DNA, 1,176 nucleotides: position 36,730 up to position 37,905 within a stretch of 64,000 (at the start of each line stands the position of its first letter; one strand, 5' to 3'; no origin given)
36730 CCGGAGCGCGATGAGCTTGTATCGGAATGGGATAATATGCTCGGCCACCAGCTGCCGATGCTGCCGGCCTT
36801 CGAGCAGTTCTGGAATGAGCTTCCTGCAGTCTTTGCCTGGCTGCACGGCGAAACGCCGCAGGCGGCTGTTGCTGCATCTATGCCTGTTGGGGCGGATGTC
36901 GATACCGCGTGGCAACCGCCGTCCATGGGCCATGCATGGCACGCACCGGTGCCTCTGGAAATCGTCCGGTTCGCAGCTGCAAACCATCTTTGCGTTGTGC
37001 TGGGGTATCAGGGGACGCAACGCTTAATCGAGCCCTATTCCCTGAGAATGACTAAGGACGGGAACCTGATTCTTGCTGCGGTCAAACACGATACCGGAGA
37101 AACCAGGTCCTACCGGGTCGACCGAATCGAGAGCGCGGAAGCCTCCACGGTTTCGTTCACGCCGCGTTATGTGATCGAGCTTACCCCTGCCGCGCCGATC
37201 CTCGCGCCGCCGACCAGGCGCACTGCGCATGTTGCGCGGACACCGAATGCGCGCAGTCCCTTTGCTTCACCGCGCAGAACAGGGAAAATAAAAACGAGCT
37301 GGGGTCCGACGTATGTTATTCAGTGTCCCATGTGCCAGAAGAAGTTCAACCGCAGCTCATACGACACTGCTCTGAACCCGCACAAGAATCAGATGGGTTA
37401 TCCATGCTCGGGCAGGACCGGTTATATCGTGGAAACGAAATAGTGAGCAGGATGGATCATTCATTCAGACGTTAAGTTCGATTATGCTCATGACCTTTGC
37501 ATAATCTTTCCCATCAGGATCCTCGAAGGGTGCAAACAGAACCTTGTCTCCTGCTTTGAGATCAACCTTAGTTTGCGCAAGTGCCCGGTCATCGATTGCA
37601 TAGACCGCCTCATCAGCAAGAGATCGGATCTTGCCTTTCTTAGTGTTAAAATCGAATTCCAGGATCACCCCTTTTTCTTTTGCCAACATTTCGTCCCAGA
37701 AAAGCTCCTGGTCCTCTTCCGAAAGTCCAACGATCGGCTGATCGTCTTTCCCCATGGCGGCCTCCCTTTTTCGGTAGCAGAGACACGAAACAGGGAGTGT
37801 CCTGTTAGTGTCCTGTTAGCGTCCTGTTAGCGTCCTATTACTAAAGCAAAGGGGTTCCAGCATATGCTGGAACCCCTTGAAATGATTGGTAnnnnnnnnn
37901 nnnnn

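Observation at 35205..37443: AbiEi–AbiEii module whose toxin carries a C-terminal WYL ligand-sensing domain and Zn-ribbon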

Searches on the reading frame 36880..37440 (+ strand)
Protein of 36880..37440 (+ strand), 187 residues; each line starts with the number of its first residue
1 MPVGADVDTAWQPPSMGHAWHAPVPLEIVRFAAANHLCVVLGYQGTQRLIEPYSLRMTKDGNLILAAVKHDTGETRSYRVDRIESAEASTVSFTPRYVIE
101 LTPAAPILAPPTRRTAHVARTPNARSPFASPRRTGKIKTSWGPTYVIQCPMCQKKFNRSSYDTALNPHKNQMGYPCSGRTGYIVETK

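Call 18: search_protein_representatives(protein=window:36880-37440:+)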
Query: 187 residues. Proteins with E-value up to 0.001 (for the whole library): 803; up to 1e-10: 411; up to 1e-30: 69. The best 150 are listed.
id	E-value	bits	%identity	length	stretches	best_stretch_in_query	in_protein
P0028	2.9e-70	252.2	61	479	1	5-187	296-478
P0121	1.0e-54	201.5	56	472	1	7-186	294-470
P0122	9.1e-52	191.9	56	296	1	2-187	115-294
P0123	5.9e-51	189.2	55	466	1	2-186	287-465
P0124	1.2e-50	188.2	53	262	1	3-187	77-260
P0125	3.9e-50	186.6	45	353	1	5-185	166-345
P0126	7.3e-49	182.4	53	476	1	1-171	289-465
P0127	9.3e-47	175.6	58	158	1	26-187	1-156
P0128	6.2e-46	172.9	52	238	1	3-186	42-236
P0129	6.3e-45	169.6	49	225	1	6-186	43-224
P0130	3.5e-42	160.6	48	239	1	4-186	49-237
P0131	4.4e-42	160.3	46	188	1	7-183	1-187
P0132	2.1e-41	158.1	51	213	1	8-174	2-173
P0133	2.1e-40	154.9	44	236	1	6-185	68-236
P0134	1.2e-39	152.3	49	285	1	2-187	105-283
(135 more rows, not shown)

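Call 30: search_solved_structures(query=A3, max_evalue=10, show_alignments=5)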
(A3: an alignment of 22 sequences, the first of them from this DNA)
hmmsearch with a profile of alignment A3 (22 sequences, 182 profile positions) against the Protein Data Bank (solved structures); distinct sequences matched with E-value up to 10: 71 (the best 60 are shown).
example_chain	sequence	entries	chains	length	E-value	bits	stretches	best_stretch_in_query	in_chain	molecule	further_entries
2kmk_A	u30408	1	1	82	8e-05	25.8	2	141-171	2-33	Zinc finger protein Gfi-1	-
2i13_A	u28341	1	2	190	0.0022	21.1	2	134-171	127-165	Aart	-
9jzt_A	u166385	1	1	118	0.0068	19.5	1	140-171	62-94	Zinc finger and BTB domain-containing protein 20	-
9kh2_A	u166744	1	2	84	0.034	17.2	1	139-163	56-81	Zinc finger and BTB domain-containing protein 20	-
1mey_C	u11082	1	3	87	0.066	16.3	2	141-171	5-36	CONSENSUS ZINC FINGER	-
2ytd_A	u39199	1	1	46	0.097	15.7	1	141-172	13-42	Zinc finger protein 473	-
2ep2_A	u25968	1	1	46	0.1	15.7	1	141-164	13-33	Zinc finger protein 484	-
2rsj_A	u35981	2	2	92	0.1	15.7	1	140-171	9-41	Zinc finger protein ZFAT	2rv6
7txc_E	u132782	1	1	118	0.13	15.4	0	141-163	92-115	Hypermethylated in cancer 2 protein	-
2emf_A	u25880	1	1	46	0.13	15.3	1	141-163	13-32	Zinc finger protein 484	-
2eml_A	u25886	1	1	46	0.14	15.3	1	141-165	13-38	Zinc finger protein 28 homolog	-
2kvf_A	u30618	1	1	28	0.15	15.2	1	141-162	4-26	Zinc finger and BTB domain-containing protein 32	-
3uk3_C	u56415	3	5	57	0.15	15.2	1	142-171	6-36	Zinc finger protein 217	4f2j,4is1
2el5_A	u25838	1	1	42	0.16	15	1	141-162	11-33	Zinc finger protein 268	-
1x6h_A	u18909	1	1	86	0.19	14.8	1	136-158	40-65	Transcriptional repressor CTCF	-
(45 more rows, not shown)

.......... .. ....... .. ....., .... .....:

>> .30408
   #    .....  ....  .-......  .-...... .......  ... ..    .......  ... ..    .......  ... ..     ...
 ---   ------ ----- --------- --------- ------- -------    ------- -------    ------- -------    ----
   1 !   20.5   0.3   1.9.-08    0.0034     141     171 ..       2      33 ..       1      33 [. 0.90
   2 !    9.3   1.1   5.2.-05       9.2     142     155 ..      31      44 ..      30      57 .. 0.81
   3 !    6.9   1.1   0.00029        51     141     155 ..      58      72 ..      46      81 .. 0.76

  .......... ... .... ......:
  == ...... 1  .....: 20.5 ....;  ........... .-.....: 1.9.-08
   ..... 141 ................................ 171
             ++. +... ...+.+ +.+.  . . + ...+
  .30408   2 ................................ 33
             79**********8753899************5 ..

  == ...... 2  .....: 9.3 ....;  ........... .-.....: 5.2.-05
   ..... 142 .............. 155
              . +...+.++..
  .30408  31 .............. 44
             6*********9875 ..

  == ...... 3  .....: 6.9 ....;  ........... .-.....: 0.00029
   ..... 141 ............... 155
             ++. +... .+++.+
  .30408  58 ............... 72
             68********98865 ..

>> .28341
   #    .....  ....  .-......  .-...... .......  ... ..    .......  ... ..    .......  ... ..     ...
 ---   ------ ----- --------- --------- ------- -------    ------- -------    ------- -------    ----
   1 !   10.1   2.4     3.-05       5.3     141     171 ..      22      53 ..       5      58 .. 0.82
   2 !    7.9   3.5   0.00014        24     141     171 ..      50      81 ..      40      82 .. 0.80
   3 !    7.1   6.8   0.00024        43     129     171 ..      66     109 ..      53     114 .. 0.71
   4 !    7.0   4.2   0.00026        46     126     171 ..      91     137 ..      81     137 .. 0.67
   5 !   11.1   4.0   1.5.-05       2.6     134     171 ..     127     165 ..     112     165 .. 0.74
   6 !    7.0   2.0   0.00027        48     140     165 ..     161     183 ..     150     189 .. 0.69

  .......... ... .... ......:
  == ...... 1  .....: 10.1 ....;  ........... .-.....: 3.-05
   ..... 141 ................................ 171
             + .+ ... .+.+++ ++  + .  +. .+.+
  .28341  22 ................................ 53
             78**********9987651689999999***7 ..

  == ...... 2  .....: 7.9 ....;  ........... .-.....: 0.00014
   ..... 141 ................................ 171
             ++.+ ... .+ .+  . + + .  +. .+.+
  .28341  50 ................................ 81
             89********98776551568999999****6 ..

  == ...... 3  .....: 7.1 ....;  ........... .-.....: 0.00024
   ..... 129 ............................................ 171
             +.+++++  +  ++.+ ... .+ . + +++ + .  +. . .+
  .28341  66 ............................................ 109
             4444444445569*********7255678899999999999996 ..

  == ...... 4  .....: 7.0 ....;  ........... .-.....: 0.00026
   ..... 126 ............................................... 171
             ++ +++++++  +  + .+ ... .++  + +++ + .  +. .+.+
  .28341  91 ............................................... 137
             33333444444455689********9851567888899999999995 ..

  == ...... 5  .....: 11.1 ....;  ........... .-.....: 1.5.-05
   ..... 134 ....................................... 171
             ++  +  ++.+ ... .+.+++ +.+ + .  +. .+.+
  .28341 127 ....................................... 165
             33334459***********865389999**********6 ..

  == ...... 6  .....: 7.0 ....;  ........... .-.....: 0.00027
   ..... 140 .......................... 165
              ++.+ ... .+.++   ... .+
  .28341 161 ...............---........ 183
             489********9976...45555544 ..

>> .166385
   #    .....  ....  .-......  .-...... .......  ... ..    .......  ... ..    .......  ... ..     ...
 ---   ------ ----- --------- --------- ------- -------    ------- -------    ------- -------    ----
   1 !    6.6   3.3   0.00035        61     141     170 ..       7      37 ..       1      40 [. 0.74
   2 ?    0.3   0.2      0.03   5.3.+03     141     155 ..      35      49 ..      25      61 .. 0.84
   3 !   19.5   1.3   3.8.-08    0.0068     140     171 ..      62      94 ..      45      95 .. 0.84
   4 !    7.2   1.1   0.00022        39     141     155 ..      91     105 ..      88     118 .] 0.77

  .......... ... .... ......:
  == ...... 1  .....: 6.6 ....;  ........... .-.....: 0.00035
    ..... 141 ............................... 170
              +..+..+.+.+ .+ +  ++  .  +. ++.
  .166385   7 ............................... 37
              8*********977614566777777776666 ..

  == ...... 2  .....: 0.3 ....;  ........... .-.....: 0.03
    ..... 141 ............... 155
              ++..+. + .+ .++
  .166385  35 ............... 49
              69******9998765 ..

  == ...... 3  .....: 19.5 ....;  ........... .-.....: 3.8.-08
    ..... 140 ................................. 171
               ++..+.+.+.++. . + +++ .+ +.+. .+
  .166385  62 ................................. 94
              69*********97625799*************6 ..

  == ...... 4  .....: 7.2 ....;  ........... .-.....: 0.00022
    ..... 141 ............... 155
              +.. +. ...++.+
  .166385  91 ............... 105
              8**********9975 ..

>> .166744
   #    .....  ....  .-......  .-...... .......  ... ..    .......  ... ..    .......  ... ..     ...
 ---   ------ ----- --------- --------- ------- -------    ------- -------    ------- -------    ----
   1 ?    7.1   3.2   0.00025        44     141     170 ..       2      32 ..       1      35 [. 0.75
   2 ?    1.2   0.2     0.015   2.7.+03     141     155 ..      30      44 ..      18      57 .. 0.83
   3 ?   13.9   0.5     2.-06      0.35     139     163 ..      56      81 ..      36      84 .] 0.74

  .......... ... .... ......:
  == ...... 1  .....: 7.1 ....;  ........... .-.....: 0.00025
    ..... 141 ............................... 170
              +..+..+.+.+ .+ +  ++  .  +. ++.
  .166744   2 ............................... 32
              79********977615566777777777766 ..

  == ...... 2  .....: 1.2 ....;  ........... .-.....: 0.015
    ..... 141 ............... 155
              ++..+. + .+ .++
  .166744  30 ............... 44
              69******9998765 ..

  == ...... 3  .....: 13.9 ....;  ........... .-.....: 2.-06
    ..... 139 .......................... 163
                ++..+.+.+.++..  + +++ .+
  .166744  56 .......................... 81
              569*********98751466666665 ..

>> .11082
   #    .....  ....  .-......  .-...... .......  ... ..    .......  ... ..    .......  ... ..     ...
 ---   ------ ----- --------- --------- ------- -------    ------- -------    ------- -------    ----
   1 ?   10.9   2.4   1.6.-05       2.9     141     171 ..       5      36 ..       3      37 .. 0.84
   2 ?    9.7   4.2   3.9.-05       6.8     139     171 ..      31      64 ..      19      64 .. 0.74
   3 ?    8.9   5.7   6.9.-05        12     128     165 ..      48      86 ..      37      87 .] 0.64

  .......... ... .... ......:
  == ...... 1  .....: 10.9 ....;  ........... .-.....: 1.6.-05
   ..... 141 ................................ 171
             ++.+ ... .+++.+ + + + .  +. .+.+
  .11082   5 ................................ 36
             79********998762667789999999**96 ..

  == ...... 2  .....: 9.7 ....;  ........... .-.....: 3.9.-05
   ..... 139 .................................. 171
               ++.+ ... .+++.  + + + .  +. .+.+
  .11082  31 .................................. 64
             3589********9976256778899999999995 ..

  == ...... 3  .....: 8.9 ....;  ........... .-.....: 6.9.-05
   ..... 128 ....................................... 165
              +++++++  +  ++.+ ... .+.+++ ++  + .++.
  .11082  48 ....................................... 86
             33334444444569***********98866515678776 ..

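Call 31: search_protein_families(library=pfam, alignment_id=A3, max_evalue=1)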
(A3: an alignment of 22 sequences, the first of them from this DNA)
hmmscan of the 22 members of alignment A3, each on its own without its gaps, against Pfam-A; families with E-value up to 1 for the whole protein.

A. member 1, seq(181 aa): 6 families
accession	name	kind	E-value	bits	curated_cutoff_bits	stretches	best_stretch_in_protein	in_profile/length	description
PF13280.12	WYL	-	1.2e-07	32.1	21.8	1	21-81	4-69/70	WYL domain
PF15750.11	UBZ_FAAP20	-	0.013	15.8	25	1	142-151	3-12/35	Ubiquitin-binding zinc-finger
PF10636.14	hemP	-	0.062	13.6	25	1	46-59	22-35/37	Hemin uptake protein hemP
PF19541.4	DUF6065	-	0.088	12.7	26.6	1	1-60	123-183/236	Family of unknown function (DUF6065)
PF23107.1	Zf-C2H2_ZNF451_C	-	0.12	13.4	30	1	137-152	35-50/59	Two consecutive Zinc fingers C2H2 type, ZNF451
PF00096.32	zf-C2H2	-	0.19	12.7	25.2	1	142-154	2-14/23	Zinc finger, C2H2 type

B. families by the number of members that match (of 22 scanned): 33 families (the first 25 are shown)
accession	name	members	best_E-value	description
PF13280.12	WYL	22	7.1e-11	WYL domain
PF00096.32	zf-C2H2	20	0.0044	Zinc finger, C2H2 type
PF13465.12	zf-H2C2_2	13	0.00061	Zinc-finger double domain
PF13894.12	zf-C2H2_4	12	0.02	C2H2-type zinc finger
PF02892.21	zf-BED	11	0.00013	BED zinc finger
PF09723.15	Zn_ribbon_8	8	0.00067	Zinc ribbon domain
PF13912.12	zf-C2H2_6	8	0.0088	C2H2-type zinc finger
PF23107.1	Zf-C2H2_ZNF451_C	7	0.062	Two consecutive Zinc fingers C2H2 type, ZNF451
PF13913.12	zf-C2HC_2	6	0.022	zinc-finger of a C2HC-type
PF17283.8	Zn_ribbon_SprT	4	0.0092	SprT-like zinc ribbon domain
PF13408.12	Zn_ribbon_recom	4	0.12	Recombinase zinc beta ribbon domain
PF02748.20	PyrI_C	3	0.083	Aspartate carbamoyltransferase regulatory chain, metal binding domain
PF23455.1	DUF7129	2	0.11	Domain of unknown function (DUF7129)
PF23550.1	zf_Tbcl_Rhp7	1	0.0062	DNA repair protein rhp7 treble clef domain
PF15750.11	UBZ_FAAP20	1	0.013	Ubiquitin-binding zinc-finger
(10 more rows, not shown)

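Call 49: find_related_loci(query=A3, collection=genome_contigs, flank=3000)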
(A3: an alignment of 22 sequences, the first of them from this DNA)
Query A3 (181 aa) in genome_contigs; peptide patterns used: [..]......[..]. (x = any residue, [..] = any of these).
594 stretches matched a pattern; 515 encode a relative of the query (tblastn E <= 1e-3); the best 80 are kept; 80 distinct loci.
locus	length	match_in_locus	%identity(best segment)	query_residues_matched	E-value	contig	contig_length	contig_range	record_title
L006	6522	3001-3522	94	1-181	2e-114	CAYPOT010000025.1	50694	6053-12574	MAG TPA_asm: uncultured Nitrospiraceae bacterium isolate ERP113451_co1_289 genome assembly, contig: NODE_541_length_5069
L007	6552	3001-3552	83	1-181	9e-103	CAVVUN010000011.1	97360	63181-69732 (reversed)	MAG: Nitrospirota bacterium isolate MFD03899.bin.2.182 genome assembly, contig: contig_48121, whole genome shotgun seque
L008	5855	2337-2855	62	1-181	6e-71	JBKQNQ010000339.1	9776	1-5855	MAG: Thiobacillaceae bacterium isolate LASCr2D2E2F__bin_30 LASCr2D2E2F_000000316759, whole genome shotgun sequence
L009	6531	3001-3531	60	1-181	3e-70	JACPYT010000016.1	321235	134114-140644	MAG: Hydrogenophilales bacterium isolate NC_groundwater_870_Pr1_S2p5_64_29 Montesol18_S2p5_coassembly_scaffold_858461, w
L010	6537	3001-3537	60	2-181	3e-70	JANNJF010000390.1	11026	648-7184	MAG: Gammaproteobacteria bacterium isolate SOY_40_concoct_339_sub SOY_40_k141_955670, whole genome shotgun sequence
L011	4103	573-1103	60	1-181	2e-69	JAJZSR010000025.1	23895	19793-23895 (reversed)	MAG: Proteobacteria bacterium isolate SKS3.bin47 NODE_3114_length_23895_cov_2.617974, whole genome shotgun sequence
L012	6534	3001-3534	57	1-181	1e-69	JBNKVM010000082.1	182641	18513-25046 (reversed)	MAG: Thiohalomonadaceae bacterium isolate A1A2.bin.19.orig k141_1940808, whole genome shotgun sequence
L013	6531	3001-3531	60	1-181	1e-69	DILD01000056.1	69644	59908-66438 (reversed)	MAG TPA_asm: Thiobacillus denitrificans isolate UBA5601 UBA5601_contig_6168, whole genome shotgun sequence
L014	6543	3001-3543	59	1-181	2e-69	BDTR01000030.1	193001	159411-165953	Bacterium BMS3Bbin08 DNA, contig: NODE_2, whole genome shotgun sequence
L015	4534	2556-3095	59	2-181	4e-69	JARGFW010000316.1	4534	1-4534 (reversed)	MAG: Deferrisomatales bacterium isolate C14-16 NODE_6232_length_4534_cov_8.642777, whole genome shotgun sequence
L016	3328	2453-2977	57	1-181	4e-69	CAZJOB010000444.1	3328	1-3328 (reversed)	MAG TPA_asm: uncultured Desulfatiglans sp. isolate SRP192927_co6_698 genome assembly, contig: NODE_84657_length_3328_cov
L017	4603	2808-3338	60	1-181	1e-68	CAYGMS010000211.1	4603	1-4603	MAG TPA_asm: uncultured Thiobacillus sp. isolate ERP113451_co4_95 genome assembly, contig: NODE_15704_length_4603_cov_6.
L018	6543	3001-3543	55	1-181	1e-67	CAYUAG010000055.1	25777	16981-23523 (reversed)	MAG TPA_asm: uncultured bacterium isolate SRP068000_co4_478 genome assembly, contig: NODE_1611_length_25777_cov_7.729687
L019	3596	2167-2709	57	1-181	3e-67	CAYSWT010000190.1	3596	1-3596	MAG TPA_asm: uncultured Atribacterota bacterium isolate SRP098346_co1_219 genome assembly, contig: NODE_42104_length_359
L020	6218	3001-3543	60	1-181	2e-66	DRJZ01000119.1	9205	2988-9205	MAG TPA_asm: Acidiferrobacteraceae bacterium isolate HyVt-429 HyVt-429_k95_57829, whole genome shotgun sequence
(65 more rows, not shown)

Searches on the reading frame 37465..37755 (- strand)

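Call 3: search_protein_families(library=pfam, proteins=[window:37465-37755:-], max_evalue=0.1)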
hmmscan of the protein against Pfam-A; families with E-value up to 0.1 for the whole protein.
window:37465-37755:- (96 aa): 1 family
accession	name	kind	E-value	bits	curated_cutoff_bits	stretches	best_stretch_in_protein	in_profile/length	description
PF05606.16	DUF777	-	0.04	14.1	25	1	11-74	19-82/135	Borrelia burgdorferi protein of unknown function (DUF777)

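Call 4: search_protein_families(library=padloc, proteins=[window:37465-37755:-], max_evalue=0.1)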
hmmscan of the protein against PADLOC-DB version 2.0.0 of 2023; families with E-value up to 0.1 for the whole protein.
window:37465-37755:- (96 aa): 1 family
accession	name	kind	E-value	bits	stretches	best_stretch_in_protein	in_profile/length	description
PDLC01520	Csx19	-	0.028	12.8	1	10-75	18-81/123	CAS-III-D; effector_UNK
